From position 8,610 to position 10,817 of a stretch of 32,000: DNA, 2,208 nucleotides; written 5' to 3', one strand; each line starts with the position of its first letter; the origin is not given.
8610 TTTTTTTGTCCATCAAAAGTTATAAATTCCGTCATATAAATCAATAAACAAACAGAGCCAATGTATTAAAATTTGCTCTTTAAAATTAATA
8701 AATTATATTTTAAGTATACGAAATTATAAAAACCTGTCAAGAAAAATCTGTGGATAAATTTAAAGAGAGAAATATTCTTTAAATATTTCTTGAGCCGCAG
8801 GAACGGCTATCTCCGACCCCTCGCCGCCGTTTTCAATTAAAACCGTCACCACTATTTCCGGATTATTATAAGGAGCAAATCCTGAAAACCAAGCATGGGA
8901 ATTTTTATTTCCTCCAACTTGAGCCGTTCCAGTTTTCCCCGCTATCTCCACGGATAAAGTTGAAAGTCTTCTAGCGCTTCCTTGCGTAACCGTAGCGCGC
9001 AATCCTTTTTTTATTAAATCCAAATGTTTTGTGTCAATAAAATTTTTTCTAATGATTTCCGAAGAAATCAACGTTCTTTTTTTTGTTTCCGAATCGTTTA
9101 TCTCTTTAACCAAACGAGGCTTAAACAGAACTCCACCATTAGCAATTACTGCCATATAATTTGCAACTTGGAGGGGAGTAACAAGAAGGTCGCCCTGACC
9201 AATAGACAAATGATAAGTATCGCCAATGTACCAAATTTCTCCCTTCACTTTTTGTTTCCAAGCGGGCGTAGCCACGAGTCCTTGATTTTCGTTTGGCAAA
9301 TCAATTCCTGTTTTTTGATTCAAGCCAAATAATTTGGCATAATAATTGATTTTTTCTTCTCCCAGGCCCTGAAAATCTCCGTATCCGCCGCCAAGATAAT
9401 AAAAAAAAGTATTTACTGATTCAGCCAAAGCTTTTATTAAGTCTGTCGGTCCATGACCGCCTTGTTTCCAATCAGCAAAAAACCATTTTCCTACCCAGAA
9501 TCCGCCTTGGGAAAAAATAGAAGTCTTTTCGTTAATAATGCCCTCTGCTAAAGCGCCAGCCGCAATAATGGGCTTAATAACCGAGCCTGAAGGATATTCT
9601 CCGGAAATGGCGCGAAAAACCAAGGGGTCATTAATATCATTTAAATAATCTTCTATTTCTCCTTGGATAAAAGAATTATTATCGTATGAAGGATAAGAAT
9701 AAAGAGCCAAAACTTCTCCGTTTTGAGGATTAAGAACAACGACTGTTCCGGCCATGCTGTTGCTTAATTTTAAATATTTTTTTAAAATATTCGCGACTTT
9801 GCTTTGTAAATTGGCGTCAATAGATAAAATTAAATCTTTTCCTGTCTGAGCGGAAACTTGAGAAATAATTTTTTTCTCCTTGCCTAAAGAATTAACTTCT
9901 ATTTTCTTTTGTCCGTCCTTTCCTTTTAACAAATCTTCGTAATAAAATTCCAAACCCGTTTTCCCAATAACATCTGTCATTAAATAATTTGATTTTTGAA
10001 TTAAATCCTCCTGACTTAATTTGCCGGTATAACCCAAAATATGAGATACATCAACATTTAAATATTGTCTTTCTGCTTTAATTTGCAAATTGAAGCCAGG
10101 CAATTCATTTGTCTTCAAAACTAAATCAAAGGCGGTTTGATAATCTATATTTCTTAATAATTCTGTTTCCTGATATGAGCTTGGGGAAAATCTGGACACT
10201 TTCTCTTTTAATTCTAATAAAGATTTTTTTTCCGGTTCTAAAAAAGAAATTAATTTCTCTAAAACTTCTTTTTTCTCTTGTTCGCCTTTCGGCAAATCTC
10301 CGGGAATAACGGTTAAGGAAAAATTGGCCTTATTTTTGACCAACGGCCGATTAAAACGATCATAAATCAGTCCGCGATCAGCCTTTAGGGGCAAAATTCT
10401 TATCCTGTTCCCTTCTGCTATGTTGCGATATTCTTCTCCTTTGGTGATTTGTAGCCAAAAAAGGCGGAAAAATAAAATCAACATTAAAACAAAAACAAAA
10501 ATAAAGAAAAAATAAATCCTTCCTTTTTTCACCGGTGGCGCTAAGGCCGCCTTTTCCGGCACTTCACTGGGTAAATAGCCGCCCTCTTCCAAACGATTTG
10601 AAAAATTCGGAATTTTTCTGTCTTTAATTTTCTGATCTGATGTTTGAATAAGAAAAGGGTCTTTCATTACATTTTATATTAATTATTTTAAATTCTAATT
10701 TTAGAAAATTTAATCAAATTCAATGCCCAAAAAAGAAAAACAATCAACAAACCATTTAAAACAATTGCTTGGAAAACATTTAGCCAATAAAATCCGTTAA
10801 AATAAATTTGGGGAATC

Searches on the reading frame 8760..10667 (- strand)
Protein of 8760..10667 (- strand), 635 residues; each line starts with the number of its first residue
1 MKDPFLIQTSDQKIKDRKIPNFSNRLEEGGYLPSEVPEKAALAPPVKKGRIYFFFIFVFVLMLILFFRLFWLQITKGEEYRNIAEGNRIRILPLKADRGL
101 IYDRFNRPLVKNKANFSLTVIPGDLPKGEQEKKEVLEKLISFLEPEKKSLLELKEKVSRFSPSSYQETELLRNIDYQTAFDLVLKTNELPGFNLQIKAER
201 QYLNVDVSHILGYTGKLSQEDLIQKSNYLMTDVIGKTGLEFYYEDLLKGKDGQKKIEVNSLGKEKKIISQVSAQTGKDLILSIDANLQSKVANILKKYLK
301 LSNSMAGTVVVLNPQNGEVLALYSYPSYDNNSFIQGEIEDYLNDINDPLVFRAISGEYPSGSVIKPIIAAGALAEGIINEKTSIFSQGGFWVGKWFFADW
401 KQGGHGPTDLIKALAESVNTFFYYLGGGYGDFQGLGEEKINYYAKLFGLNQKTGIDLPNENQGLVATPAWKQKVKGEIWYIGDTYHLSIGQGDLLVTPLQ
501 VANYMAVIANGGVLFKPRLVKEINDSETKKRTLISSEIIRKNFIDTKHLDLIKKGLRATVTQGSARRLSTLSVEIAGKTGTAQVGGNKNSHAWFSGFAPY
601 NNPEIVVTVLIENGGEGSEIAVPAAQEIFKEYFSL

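Call 39: search_protein_families(library=pfam, proteins=[window:8760-10667:-], max_evalue=0.001)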
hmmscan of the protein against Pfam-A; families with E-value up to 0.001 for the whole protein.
window:8760-10667:- (635 aa): 2 families
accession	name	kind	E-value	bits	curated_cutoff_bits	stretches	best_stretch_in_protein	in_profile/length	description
PF00905.27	Transpeptidase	-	1.6e-68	231.5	22.1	1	307-629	1-298/299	Penicillin binding protein transpeptidase domain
PF03717.20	PBP_dimer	-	2.6e-38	132.7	24.4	1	94-265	2-176/180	Penicillin-binding Protein dimerisation domain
